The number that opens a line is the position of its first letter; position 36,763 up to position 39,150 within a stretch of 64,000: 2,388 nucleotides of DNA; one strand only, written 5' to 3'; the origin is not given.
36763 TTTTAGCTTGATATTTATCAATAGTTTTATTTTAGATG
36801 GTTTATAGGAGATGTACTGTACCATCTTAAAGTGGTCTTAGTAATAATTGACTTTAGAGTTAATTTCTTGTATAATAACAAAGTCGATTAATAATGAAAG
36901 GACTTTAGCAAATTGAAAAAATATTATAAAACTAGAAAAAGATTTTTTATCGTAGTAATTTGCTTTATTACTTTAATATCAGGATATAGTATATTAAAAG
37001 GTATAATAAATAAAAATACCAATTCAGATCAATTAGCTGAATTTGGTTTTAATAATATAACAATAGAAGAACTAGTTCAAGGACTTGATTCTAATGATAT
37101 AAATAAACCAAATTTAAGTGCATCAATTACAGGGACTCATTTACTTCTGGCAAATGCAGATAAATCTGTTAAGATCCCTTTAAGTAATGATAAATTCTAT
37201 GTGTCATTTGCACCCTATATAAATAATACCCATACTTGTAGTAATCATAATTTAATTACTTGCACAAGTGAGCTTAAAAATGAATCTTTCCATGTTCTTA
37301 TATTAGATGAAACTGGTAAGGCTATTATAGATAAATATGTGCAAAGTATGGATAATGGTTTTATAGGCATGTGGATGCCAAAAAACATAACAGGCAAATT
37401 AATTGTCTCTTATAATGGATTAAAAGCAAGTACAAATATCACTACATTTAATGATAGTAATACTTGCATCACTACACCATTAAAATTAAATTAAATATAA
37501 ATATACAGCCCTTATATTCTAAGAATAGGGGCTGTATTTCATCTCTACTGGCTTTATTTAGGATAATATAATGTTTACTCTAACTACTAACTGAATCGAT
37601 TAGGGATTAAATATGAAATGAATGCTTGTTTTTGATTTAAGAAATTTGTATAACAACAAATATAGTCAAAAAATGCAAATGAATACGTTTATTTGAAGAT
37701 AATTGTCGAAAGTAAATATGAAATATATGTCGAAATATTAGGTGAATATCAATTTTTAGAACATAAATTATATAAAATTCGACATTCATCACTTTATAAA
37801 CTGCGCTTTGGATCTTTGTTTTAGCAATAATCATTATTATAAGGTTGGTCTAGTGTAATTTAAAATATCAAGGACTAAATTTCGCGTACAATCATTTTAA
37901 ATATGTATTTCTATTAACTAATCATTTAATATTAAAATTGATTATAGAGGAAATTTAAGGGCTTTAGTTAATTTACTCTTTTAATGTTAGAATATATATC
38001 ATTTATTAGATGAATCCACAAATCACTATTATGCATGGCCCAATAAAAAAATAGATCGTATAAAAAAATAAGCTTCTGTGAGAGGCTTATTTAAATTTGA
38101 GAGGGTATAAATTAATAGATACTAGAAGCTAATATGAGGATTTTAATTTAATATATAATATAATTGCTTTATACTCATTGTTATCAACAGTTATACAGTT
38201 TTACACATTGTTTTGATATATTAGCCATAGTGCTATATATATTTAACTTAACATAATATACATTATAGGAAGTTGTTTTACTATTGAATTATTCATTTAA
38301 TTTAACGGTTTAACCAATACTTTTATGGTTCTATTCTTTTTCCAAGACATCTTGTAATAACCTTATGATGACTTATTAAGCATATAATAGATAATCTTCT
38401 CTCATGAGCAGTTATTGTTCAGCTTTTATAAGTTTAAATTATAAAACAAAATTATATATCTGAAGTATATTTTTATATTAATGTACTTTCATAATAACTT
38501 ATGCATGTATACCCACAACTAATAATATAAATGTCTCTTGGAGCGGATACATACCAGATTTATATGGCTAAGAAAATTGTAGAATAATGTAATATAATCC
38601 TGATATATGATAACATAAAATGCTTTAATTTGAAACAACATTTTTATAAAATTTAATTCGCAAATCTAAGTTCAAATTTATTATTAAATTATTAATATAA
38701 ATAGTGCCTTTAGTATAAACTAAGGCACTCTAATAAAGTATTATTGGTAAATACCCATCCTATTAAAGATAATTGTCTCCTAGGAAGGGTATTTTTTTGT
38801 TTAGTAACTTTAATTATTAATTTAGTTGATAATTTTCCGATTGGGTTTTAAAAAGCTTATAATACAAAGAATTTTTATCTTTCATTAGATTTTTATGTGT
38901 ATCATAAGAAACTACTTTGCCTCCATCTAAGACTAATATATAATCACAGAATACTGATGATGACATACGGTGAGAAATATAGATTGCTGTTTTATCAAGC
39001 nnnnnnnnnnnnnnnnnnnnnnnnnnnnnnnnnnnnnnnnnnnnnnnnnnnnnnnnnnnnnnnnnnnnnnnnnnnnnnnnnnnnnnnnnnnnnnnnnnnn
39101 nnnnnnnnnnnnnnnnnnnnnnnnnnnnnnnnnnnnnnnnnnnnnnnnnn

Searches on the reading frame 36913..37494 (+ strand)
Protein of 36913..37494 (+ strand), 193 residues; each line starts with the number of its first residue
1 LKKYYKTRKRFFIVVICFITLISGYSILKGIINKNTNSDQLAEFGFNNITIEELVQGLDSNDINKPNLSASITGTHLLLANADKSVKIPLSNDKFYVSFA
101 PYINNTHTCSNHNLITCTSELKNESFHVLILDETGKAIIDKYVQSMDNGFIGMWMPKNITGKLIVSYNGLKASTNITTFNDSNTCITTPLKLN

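Call 8: search_protein_families(library=pfam, proteins=[window:36913-37494:+])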
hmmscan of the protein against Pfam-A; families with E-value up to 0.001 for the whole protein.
window:36913-37494:+ (193 aa): 1 family
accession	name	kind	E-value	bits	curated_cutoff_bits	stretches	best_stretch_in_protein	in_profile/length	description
PF21172.3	CueP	-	4.6e-47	159.6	27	1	53-188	1-136/138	Periplasmic copper-binding protein CueP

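Call 10: find_encoding_contigs(protein=window:36913-37494:+, flank=6000, max_places=10)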
Protein window:36913-37494:+ (193 aa): 3 contigs read that carry it; 3 places shown.
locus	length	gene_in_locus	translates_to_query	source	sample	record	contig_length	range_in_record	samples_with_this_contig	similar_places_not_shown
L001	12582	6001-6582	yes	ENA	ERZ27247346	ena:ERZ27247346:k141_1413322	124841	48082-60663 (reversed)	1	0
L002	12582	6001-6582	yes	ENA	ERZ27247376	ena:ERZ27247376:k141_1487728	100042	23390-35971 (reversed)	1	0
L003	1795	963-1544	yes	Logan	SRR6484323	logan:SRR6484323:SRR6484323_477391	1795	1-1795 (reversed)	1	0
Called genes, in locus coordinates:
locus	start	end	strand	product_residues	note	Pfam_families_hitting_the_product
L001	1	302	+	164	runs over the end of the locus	PF01944:SpoIIM (weak)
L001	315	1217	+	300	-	PF02899:Phage_int_SAM_1, PF13495:Phage_int_SAM_4, PF22823:MrpR_C_cat (faint), PF00589:Phage_integrase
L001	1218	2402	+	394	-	PF01676:Metalloenzyme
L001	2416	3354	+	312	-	PF01738:DLH (faint), PF02230:Abhydrolase_2 (faint), PF12146:Hydrolase_4, PF00561:Abhydrolase_1, PF12697:Abhydrolase_6 (weak), PF10230:LIDHydrolase (weak)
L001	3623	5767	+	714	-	PF16656:Pur_ac_phosph_N, PF00149:Metallophos, PF02368:Big_2 (weak), PF26918:Ig_Eae (weak), PF22359:Big-like (weak)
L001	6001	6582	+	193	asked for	PF21172:CueP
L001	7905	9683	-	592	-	PF00005:ABC_tran, PF13304:AAA_21 (faint)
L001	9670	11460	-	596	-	PF13304:AAA_21 (faint), PF00005:ABC_tran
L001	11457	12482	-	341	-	PF01022:HTH_5, PF12840:HTH_20 (weak)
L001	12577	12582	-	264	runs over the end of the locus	PF14853:Fis1_TPR_C (faint)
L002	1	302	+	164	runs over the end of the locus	PF01944:SpoIIM (weak)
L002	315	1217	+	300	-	PF02899:Phage_int_SAM_1, PF13495:Phage_int_SAM_4, PF22823:MrpR_C_cat (faint), PF00589:Phage_integrase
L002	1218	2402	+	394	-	PF01676:Metalloenzyme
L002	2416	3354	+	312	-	PF01738:DLH (faint), PF02230:Abhydrolase_2 (faint), PF12146:Hydrolase_4, PF00561:Abhydrolase_1, PF12697:Abhydrolase_6 (weak), PF10230:LIDHydrolase (weak)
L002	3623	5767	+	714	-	PF16656:Pur_ac_phosph_N, PF00149:Metallophos, PF02368:Big_2 (weak), PF26918:Ig_Eae (weak), PF22359:Big-like (weak)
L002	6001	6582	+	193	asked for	PF21172:CueP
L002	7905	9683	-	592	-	PF13304:AAA_21 (faint), PF00005:ABC_tran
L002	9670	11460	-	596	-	PF13304:AAA_21 (faint), PF00005:ABC_tran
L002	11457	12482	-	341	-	PF01022:HTH_5, PF12840:HTH_20 (weak)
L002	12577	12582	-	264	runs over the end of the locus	PF14853:Fis1_TPR_C (faint)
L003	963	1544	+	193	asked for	PF21172:CueP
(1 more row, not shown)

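Call 13: find_related_loci(query=window:36913-37494:+, collection=genome_contigs, flank=8000)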
Query window:36913-37494:+ (193 aa) in genome_contigs; peptide patterns used: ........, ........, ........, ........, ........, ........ (x = any residue, [..] = any of these).
118 stretches matched a pattern; 3 encode a relative of the query (tblastn E <= 1e-3); 3 distinct loci.
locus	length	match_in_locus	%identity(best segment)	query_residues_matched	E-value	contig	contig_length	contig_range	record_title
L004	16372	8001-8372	37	66-188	1e-27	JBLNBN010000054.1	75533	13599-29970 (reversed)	MAG: Chloroflexota bacterium isolate MAG150 PRJNA951521_bin11_renamed_53, whole genome shotgun sequence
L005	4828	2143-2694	32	1-188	8e-28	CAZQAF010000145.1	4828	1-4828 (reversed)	MAG TPA_asm: uncultured Desulfobacteraceae bacterium isolate binchicken_co224_214 genome assembly, contig: NODE_21844_le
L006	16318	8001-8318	44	83-188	2e-26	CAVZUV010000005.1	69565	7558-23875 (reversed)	MAG: uncultured delta proteobacterium isolate MFD02416.bin.2.152 genome assembly, contig: contig_105943, whole genome sh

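Call 45: search_protein_families(library=ncbifam, proteins=[window:36913-37494:+])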
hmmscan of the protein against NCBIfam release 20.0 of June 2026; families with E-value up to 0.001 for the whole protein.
window:36913-37494:+ (193 aa): 2 families
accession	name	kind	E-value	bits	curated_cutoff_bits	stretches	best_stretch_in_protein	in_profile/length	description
NF038095.1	met_chaper_CueP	exception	2e-48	164.3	195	1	33-188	20-175/178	copper-binding periplasmic metallochaperone CueP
NF038094.1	CueP_fam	subfamily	4.5e-43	146.4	60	1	53-188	4-143/146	CueP family metal-binding protein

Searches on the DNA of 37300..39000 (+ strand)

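Call 4: search_rna_families(source=window, start=37300, end=39000, threshold=evalue, max_evalue=10)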
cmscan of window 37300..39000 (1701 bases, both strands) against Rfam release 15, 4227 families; matches with E-value up to 10: 10.
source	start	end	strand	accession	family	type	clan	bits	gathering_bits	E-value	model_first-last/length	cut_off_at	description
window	38751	38826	-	RF02844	RefA9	Gene; antisense;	-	22.8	49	1.2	1-64/64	no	Enterococcus sRNA A9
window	38377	38476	+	RF02747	FtrA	Gene; sRNA;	-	20.7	134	5.1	1-111/111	no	Francisella sRNA A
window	38004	38072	+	RF02842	RefA1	Gene; sRNA;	-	20.4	94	0.12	1-222/222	no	Enterococcus sRNA A1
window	38361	38413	-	RF04331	Plastid-clpP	Cis-reg;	-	18.2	55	6.4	1-69/69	no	Plastid-clpP 5UTR RNA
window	38603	38641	+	RF00440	SNORD37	Gene; snRNA; snoRNA; CD-box;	-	16.8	45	5.1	1-65/65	no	Small nucleolar RNA SNORD37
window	37410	37481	-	RF00722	mir-451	Gene; miRNA;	-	16.7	66.5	2.9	1-71/71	no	mir-451 microRNA precursor family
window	37766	37834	-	RF01243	snR33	Gene; snRNA; snoRNA; HACA-box;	CL00027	16.3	45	5.4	1-183/183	no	Small nucleolar RNA snR33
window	37477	37541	+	RF00506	Thr_leader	Cis-reg; leader;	-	16.1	55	6.6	1-118/118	no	Threonine operon leader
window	38749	38819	-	RF01822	RsaJ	Gene; sRNA;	-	14.2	100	1.9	228-287/287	no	RNA Staph. aureus A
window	38359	38447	-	RF02986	FuFi-1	Gene; sRNA;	-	13.9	59.6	4.1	1-175/175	no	FuFi-1 RNA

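Call 77: search_dna_similar(query=window:37495-38816:+, collection=plasmids, mode=distant, max_rows=8)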
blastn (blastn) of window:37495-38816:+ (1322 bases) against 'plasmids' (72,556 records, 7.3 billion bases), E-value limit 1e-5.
No match.

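Call 78: search_dna_similar(query=window:37495-38816:+, collection=phages, mode=distant, max_rows=8)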
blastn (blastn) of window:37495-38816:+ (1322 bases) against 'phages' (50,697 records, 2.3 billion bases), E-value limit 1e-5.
No match.

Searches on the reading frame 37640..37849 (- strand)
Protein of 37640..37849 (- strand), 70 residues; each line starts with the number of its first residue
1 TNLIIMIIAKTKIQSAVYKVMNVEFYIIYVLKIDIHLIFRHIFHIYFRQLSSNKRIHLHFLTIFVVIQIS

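Call 76: search_protein_families(library=pfam, max_evalue=1, proteins=[window:37640-37849:-])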
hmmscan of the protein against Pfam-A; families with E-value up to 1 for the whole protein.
seq(70 aa): 1 family
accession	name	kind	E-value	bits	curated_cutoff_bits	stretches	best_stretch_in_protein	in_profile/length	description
PF07991.19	KARI_N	-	0.21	11.6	20.6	1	4-58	63-112/165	Acetohydroxy acid isomeroreductase, NADPH-binding domain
